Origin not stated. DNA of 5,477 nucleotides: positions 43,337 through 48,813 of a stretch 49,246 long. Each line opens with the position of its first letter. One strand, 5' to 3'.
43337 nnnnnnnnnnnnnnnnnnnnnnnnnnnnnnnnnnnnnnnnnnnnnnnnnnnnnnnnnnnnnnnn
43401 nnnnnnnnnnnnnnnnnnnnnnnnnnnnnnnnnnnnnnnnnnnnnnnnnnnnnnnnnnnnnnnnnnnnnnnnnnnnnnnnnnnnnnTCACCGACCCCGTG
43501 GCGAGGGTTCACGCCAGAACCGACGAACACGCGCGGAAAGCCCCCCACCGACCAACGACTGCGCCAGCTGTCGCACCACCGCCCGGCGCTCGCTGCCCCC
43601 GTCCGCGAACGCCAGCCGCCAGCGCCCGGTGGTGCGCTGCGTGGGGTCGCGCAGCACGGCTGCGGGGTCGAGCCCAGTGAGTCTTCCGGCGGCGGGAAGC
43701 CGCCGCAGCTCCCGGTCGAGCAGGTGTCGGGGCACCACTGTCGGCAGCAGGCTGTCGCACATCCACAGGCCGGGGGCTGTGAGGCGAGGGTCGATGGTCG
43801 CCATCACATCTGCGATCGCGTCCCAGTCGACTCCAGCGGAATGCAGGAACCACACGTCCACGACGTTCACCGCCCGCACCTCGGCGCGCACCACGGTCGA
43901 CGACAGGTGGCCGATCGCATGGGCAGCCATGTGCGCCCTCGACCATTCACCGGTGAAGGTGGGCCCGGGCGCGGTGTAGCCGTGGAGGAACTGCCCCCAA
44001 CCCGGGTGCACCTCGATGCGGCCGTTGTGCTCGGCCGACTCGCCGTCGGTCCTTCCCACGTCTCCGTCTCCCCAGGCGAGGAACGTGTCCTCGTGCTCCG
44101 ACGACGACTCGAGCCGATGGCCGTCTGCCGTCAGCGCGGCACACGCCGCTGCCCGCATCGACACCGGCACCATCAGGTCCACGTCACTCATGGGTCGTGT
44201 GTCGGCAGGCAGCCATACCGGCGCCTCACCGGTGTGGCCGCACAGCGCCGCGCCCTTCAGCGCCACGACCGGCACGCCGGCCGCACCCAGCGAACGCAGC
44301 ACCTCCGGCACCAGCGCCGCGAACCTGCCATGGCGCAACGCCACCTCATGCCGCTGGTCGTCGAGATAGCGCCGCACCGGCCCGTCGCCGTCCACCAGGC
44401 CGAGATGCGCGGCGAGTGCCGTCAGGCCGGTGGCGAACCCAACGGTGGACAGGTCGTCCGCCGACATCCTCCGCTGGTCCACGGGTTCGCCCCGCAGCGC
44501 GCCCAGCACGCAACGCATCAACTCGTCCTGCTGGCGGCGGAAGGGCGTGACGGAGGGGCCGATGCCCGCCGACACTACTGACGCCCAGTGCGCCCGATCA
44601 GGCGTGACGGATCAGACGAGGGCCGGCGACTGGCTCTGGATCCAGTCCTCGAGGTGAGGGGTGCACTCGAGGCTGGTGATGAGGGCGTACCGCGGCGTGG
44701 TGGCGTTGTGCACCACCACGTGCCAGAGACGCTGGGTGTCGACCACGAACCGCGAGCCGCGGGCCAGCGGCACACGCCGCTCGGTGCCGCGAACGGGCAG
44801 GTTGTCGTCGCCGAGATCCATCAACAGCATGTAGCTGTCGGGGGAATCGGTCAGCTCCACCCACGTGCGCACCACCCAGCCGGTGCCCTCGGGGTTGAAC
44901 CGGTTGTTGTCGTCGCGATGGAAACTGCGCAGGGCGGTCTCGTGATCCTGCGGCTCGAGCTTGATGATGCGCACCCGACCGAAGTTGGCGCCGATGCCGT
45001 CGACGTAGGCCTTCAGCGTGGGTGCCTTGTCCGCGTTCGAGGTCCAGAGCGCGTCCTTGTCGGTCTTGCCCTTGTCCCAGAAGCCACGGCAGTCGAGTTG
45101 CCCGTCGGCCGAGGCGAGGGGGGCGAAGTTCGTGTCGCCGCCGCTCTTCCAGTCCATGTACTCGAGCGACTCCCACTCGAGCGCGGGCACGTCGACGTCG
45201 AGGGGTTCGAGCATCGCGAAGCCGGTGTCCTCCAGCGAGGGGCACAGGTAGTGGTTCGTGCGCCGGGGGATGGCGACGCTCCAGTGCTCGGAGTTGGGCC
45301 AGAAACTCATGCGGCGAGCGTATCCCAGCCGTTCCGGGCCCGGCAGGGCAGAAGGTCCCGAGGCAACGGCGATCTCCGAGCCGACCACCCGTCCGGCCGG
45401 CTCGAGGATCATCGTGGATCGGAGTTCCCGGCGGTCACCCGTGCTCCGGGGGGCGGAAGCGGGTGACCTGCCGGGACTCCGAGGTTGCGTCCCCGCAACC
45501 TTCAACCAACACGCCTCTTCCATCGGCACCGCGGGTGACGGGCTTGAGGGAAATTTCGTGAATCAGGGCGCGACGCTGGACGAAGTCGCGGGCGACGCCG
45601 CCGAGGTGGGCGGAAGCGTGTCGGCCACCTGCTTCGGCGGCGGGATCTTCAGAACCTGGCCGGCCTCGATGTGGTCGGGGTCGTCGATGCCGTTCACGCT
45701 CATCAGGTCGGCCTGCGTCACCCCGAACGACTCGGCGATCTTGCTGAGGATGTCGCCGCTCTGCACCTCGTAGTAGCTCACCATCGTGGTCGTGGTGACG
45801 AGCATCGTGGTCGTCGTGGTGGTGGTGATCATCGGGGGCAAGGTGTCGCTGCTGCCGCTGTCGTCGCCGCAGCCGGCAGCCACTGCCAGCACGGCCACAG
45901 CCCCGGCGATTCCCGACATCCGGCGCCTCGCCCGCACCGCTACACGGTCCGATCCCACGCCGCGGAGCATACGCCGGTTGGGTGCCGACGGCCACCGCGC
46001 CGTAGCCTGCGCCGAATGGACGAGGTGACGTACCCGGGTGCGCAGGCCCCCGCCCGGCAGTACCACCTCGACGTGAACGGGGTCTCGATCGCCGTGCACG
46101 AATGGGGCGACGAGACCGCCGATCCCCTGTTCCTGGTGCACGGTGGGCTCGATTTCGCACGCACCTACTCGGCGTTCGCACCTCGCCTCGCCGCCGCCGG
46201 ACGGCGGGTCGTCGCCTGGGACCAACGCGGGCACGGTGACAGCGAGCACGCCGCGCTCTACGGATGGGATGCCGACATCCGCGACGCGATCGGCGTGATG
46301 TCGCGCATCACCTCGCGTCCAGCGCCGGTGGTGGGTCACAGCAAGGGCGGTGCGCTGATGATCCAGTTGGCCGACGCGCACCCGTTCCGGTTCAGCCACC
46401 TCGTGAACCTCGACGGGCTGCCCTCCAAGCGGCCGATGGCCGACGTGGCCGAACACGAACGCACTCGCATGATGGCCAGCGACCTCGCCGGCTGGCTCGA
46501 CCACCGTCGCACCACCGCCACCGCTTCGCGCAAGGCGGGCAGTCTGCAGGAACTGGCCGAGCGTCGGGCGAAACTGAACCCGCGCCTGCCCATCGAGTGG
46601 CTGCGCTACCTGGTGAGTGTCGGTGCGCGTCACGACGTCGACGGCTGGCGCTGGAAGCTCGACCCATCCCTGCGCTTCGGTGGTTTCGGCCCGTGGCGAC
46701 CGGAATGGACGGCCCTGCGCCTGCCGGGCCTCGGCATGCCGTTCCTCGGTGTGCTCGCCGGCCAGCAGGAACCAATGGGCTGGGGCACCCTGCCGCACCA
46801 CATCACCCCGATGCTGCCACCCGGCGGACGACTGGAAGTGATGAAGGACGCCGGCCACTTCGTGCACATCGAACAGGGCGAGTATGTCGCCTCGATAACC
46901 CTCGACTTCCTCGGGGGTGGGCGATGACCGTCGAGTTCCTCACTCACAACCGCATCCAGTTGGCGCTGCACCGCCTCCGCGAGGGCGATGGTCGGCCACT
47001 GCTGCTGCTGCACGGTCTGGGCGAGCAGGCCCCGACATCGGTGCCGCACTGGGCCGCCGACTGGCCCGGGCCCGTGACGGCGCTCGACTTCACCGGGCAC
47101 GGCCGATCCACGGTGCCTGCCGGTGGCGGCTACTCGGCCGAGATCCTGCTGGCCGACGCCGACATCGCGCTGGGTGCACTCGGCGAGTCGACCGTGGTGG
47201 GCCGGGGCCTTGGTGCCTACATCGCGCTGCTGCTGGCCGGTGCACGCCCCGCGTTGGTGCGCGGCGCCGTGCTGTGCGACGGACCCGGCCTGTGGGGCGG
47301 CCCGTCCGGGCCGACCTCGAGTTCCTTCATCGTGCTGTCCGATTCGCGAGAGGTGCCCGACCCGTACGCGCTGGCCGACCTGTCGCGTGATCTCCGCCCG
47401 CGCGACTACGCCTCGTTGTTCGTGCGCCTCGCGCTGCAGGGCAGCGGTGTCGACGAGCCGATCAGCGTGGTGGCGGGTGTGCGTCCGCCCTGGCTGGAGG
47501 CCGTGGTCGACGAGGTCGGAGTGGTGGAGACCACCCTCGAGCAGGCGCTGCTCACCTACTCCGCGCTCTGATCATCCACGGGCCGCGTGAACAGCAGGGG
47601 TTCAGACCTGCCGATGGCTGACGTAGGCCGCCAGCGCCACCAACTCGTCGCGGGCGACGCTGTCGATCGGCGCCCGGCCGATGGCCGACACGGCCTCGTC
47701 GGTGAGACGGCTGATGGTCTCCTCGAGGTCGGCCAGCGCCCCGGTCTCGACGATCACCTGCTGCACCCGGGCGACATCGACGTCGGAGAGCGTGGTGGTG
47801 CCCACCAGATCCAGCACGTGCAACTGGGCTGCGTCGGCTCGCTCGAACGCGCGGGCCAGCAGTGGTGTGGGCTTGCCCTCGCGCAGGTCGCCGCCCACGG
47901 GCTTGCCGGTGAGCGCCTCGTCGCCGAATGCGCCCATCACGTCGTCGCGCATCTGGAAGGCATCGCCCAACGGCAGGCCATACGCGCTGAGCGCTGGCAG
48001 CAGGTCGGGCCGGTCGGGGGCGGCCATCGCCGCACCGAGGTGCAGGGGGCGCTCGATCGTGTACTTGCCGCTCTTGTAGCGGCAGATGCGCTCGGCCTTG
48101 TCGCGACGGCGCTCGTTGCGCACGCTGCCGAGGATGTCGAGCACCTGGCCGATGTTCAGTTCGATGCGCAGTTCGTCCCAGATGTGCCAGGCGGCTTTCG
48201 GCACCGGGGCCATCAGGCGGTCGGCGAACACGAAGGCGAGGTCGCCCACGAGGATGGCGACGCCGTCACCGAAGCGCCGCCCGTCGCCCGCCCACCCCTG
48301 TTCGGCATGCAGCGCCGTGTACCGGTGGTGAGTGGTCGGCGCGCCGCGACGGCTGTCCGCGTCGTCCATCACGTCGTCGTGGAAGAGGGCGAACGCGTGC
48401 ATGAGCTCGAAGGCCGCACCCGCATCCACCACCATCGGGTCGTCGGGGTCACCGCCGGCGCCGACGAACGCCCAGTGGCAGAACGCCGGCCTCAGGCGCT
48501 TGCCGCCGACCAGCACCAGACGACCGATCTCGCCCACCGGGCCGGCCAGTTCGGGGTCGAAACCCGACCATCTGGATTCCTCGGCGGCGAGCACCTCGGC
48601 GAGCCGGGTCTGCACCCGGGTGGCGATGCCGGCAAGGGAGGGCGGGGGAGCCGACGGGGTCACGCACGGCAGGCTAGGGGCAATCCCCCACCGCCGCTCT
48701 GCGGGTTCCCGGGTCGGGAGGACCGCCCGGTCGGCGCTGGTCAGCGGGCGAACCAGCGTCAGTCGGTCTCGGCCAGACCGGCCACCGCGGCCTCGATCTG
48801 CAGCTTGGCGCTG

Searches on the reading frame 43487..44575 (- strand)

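Call 90: search_protein_families(library=pfam, proteins=[window:43487-44575:-], max_evalue=0.00001)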
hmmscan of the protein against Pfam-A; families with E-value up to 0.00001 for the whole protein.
window:43487-44575:- (362 aa): 1 family
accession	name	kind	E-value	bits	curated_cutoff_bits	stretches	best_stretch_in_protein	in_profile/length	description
PF14907.12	NTP_transf_5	-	3e-15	56.9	31.2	1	65-261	36-231/249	Uncharacterised nucleotidyltransferase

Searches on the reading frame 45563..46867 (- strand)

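Call 90: search_protein_families(library=pfam, proteins=[window:45563-46867:-], max_evalue=0.00001)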
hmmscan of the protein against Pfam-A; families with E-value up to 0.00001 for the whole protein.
window:45563-46867:- (434 aa): 1 family
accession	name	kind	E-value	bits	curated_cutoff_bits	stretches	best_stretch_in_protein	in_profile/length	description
PF01476.26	LysM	-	1.9e-16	60.2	20.9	1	366-409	1-43/43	LysM domain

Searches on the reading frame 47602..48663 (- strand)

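Call 90: search_protein_families(library=pfam, proteins=[window:47602-48663:-], max_evalue=0.00001)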
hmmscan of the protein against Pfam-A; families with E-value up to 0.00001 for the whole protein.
window:47602-48663:- (353 aa): 1 family
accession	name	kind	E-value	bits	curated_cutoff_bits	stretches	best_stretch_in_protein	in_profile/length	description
PF00348.22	polyprenyl_synt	-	8.6e-45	153.3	27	1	50-296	12-243/251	Polyprenyl synthetase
